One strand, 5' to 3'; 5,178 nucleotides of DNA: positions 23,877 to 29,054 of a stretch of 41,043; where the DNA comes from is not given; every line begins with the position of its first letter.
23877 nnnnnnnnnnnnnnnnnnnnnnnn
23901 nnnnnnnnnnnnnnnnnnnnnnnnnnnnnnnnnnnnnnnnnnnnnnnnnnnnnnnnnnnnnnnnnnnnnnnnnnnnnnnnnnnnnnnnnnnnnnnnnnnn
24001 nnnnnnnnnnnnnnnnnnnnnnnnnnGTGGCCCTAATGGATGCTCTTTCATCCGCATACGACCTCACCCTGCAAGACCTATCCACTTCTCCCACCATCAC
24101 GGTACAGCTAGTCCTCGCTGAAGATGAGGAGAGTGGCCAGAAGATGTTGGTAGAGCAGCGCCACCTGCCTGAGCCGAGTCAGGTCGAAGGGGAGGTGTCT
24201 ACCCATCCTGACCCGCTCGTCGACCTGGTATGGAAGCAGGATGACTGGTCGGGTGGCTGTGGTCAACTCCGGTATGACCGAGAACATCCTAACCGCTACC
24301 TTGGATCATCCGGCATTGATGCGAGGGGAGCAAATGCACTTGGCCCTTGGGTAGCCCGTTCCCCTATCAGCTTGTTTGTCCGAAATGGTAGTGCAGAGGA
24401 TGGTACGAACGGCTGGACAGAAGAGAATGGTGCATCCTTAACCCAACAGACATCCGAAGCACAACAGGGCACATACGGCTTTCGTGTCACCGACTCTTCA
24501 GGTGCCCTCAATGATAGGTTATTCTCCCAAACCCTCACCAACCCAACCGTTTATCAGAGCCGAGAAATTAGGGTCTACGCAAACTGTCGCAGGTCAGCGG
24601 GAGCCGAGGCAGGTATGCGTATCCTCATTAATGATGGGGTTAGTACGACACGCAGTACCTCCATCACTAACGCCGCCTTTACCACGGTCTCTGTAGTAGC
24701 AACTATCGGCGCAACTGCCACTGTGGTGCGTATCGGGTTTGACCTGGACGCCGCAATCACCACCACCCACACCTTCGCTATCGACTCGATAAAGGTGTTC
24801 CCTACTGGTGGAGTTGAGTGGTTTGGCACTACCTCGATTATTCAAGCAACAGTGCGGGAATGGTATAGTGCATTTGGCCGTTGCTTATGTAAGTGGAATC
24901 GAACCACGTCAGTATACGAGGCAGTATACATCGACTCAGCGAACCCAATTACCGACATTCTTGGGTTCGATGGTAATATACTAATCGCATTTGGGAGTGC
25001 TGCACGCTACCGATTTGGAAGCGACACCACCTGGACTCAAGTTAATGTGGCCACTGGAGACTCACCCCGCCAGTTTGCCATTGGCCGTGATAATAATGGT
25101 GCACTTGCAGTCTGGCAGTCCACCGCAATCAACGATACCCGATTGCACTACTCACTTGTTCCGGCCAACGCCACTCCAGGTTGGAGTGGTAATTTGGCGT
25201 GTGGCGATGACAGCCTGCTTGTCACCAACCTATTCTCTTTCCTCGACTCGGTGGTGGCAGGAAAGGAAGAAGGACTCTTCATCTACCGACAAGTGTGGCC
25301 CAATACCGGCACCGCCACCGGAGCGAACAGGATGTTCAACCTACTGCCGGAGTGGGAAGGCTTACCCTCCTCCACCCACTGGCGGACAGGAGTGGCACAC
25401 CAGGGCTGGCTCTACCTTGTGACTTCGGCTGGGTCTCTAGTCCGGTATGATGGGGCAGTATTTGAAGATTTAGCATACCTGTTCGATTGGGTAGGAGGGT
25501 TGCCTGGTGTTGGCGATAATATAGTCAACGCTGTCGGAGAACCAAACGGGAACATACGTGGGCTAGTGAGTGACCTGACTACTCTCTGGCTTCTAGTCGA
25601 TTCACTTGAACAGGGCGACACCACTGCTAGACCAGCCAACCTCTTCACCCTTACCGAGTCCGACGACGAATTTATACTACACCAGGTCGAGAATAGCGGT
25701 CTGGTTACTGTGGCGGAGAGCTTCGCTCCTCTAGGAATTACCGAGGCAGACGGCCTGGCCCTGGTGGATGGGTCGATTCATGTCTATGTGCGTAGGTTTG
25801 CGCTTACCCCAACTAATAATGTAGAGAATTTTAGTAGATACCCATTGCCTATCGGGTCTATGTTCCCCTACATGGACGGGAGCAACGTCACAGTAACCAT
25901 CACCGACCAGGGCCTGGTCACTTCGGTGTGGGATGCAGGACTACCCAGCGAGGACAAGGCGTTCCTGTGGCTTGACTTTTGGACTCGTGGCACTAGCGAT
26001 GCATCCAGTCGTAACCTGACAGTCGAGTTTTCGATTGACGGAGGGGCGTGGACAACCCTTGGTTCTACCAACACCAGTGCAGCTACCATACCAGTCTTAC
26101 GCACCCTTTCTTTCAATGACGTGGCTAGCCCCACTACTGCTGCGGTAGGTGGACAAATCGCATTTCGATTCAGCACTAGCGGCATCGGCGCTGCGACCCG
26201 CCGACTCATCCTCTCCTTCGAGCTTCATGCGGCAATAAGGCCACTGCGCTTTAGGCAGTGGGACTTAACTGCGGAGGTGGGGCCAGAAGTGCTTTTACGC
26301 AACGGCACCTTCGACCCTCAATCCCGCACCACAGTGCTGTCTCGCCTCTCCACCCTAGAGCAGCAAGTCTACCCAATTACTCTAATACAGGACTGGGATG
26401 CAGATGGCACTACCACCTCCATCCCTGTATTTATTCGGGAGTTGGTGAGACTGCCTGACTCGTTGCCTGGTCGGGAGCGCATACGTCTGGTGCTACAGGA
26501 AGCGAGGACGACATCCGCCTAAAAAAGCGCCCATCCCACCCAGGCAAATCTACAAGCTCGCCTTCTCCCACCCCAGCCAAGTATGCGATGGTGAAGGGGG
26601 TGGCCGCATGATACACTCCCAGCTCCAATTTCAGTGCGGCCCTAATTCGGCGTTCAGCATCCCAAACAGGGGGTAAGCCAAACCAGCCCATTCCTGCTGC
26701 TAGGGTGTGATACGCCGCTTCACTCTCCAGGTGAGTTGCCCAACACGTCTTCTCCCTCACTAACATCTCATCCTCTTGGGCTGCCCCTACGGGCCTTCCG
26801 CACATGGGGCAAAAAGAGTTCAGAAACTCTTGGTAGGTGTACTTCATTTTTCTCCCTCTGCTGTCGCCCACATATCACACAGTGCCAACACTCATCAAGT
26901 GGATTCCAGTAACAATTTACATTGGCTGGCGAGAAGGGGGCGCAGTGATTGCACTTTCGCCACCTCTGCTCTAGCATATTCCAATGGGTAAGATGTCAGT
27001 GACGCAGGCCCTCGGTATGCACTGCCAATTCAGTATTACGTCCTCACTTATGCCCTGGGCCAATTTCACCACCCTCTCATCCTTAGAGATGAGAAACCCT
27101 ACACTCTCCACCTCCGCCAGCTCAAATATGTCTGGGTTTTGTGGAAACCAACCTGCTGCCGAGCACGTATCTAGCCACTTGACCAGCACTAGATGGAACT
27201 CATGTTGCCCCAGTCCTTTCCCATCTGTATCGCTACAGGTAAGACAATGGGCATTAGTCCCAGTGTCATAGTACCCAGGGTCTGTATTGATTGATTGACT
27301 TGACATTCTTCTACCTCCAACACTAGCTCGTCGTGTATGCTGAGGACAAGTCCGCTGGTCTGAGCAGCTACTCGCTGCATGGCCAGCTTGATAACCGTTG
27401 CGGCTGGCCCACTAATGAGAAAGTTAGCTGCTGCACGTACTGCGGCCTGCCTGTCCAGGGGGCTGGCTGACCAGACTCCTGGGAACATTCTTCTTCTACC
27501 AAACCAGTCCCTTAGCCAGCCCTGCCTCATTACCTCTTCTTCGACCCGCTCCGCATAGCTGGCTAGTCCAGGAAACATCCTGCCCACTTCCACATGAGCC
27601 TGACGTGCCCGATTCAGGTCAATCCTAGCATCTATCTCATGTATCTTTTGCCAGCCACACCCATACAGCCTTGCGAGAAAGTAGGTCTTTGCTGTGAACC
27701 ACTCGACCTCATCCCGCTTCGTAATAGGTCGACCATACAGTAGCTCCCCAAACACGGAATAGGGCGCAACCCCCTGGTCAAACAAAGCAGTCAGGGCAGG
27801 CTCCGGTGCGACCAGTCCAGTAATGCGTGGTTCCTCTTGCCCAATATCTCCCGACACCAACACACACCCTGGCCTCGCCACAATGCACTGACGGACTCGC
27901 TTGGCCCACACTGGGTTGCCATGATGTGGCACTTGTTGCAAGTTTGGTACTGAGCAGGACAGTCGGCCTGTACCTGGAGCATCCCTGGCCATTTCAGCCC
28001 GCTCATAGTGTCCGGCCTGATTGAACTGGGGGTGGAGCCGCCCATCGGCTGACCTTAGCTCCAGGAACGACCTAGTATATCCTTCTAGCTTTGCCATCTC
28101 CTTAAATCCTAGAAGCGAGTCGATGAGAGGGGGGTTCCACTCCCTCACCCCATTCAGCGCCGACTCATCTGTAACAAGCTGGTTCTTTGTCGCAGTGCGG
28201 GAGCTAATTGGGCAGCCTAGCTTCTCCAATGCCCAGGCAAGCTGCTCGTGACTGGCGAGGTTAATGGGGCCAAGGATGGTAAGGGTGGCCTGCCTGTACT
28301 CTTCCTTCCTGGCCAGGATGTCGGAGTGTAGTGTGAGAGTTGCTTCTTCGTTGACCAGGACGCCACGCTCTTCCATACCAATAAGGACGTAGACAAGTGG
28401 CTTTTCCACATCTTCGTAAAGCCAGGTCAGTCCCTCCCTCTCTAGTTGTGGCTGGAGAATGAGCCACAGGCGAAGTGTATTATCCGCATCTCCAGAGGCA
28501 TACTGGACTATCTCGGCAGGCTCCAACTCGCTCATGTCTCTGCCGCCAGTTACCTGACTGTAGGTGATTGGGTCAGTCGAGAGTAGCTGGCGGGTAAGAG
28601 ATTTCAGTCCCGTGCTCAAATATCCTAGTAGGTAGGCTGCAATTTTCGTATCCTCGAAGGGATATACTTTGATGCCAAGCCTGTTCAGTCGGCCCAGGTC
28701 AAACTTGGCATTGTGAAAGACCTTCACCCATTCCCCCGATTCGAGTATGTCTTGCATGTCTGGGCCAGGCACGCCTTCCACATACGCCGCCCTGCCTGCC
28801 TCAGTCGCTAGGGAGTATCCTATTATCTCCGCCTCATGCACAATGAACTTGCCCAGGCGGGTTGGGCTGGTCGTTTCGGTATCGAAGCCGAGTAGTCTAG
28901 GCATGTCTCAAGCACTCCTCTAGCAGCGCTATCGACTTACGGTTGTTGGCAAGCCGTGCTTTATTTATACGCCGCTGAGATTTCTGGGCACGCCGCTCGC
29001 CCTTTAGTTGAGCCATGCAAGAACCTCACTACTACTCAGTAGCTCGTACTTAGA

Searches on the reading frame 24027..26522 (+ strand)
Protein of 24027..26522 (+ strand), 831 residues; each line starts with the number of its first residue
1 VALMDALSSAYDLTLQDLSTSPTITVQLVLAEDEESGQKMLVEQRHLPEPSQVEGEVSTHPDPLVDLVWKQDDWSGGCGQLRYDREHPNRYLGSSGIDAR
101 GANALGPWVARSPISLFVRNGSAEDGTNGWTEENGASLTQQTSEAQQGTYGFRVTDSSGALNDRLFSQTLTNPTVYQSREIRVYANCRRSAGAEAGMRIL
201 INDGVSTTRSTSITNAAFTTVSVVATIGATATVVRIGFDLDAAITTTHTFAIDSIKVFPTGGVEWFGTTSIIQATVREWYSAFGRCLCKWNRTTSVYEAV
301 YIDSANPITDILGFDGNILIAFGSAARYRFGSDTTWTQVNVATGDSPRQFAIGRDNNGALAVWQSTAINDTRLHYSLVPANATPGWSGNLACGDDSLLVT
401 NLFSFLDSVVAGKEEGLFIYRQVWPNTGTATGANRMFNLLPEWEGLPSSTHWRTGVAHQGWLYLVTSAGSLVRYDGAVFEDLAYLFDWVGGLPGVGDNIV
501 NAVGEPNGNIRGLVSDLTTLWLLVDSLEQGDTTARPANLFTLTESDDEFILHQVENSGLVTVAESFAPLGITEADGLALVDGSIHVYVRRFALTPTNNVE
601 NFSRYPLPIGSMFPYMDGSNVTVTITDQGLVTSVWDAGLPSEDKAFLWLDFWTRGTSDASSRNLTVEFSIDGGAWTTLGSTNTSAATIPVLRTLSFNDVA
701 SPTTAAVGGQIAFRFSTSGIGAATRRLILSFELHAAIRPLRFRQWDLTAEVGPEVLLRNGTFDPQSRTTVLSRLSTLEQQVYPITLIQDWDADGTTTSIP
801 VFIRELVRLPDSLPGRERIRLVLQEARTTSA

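Call 8: search_protein_families(library=phrogs, proteins=[window:24027-26522:+])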
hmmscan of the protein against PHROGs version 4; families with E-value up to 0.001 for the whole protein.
window:24027-26522:+ (831 aa): 0 families

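Call 45: search_protein_families(library=pfam, max_evalue=0.01, proteins=[window:24027-26522:+])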
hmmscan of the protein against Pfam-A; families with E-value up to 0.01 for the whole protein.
window:24027-26522:+ (831 aa): 1 family
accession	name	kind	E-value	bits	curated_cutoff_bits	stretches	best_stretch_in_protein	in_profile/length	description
PF02018.23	CBM_4_9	-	0.0063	17.3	25.9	0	118-214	4-100/136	Carbohydrate binding domain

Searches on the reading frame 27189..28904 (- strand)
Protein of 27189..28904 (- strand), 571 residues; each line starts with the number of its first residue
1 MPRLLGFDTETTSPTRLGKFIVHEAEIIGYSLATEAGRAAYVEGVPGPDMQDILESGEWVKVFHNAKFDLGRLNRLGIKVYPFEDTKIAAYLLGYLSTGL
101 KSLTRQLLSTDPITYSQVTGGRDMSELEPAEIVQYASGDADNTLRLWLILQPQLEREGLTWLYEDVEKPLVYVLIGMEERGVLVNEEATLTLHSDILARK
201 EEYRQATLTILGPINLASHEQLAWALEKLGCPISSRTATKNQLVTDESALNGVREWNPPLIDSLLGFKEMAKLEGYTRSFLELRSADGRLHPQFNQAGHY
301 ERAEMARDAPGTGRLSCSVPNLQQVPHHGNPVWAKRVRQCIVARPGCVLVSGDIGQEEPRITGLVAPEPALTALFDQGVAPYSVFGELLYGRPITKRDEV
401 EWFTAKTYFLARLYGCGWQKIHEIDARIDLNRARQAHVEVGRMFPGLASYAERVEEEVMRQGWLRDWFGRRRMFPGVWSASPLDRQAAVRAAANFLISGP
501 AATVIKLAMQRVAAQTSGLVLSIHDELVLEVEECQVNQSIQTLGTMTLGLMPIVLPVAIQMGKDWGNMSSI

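Call 8: search_protein_families(library=phrogs, proteins=[window:27189-28904:-])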
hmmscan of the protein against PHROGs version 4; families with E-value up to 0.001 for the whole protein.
window:27189-28904:- (571 aa): 6 families
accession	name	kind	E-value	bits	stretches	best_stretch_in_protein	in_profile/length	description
phrog_17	-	DNA, RNA and nucleotide metabolism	3.2e-85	288.2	1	2-568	670-1233/1445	DNA polymerase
phrog_5995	-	DNA, RNA and nucleotide metabolism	3.7e-15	57.1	1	440-543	31-140/236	DNA polymerase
phrog_15971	-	DNA, RNA and nucleotide metabolism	1.2e-12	48.6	1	167-542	7-344/376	DNA polymerase I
phrog_10285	-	DNA, RNA and nucleotide metabolism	2.4e-10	41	1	320-398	30-106/321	DNA polymerase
phrog_12241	-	DNA, RNA and nucleotide metabolism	4e-08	33.7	1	51-326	189-494/502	DNA polymerase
phrog_2573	-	DNA, RNA and nucleotide metabolism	8e-06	26.2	1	335-533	3-231/336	DNA polymerase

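Call 21: search_dna_similar(query=window:27189-28904:-, collection=phages, mode=protein, max_rows=25)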
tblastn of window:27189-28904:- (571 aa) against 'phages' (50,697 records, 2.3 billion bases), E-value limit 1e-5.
Records with a match: 3287; places in all: 3288; records where one place covers at least 80% of the query: 2046.
Best place of each record, by identity: <60% 3287.
By first word of the organism name: Mycobacterium 1235; Vibrio 453; Salmonella 277; Staphylococcus 139; Escherichia 138; Gordonia 125; Microbacterium 105; Enterococcus 99; Pseudomonas 95; Bacillus 90; and 81 more.
By host as written in the record: Mycobacterium smegmatis mc2 155 878; - 519; Mycobacterium smegmatis mc#155 176; Gordonia terrae 3612 56; Mycobacterium smegmatis mc2155 55; Microbacterium foliorum NRRL B-24224 54; Escherichia coli 48; Listeria monocytogenes 46; and 470 more.
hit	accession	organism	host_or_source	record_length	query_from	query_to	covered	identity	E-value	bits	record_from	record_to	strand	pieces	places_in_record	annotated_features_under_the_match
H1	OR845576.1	Escherichia phage ECO95 1-6-1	Escherichia coli O157:H7 ATCC 43895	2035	4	562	98%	28.3%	1e-40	162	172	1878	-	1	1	record has no annotation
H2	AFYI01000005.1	Salmonella enterica subsp. enterica serovar Infantis str. ...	Homo sapiens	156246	4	562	98%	28.3%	8e-40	161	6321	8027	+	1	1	DNA-directed DNA polymerase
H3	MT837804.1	Bacteriophage sp.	human fecal samples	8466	7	565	98%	28.3%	1e-45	179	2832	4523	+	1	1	record has no annotation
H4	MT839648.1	Bacteriophage sp.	human fecal samples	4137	5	565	98%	28.1%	5e-43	171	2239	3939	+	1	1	record has no annotation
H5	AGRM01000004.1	Salmonella enterica subsp. houtenae str. ATCC BAA-1581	Homo sapiens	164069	4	562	98%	28.1%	1e-39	161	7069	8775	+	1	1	DNA-directed DNA polymerase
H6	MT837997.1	Bacteriophage sp.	human fecal samples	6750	4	531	92%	29.6%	7e-52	197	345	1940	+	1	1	record has no annotation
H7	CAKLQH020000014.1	Acinetobacter phage MD-2021a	not known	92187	5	567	99%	27.7%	5e-43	171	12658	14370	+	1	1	polA: DNA polymerase I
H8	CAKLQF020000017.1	Acinetobacter phage MD-2021a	not known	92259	5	567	99%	27.7%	5e-43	171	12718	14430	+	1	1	polA: DNA polymerase I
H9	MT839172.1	Bacteriophage sp.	human fecal samples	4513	4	565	98%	27.0%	5e-45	176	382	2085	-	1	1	record has no annotation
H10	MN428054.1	Mycobacterium phage JackSparrow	Mycobacterium smegmatis mc2155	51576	3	567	99%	26.2%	1e-22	108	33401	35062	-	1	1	46: DNA polymerase I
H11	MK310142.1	Mycobacterium phage MetalQZJ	Mycobacterium smegmatis mc2 155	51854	3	567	99%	25.9%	4e-23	110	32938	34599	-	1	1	44: DNA polymerase I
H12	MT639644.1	Mycobacterium phage MaryBeth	Mycobacterium smegmatis mc2 155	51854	3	567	99%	25.9%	4e-23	110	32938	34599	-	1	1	45: DNA polymerase I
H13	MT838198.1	Bacteriophage sp.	human fecal samples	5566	50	543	87%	29.1%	4e-41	165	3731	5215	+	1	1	record has no annotation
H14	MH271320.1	Microbacterium phage Zeta1847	Microbacterium paraoxydans NWU1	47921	3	546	95%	26.4%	9e-27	122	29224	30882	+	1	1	40: hypothetical protein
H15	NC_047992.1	Microbacterium phage Zeta1847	Microbacterium paraoxydans NWU1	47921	3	546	95%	26.4%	9e-27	122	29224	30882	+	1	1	40: hypothetical protein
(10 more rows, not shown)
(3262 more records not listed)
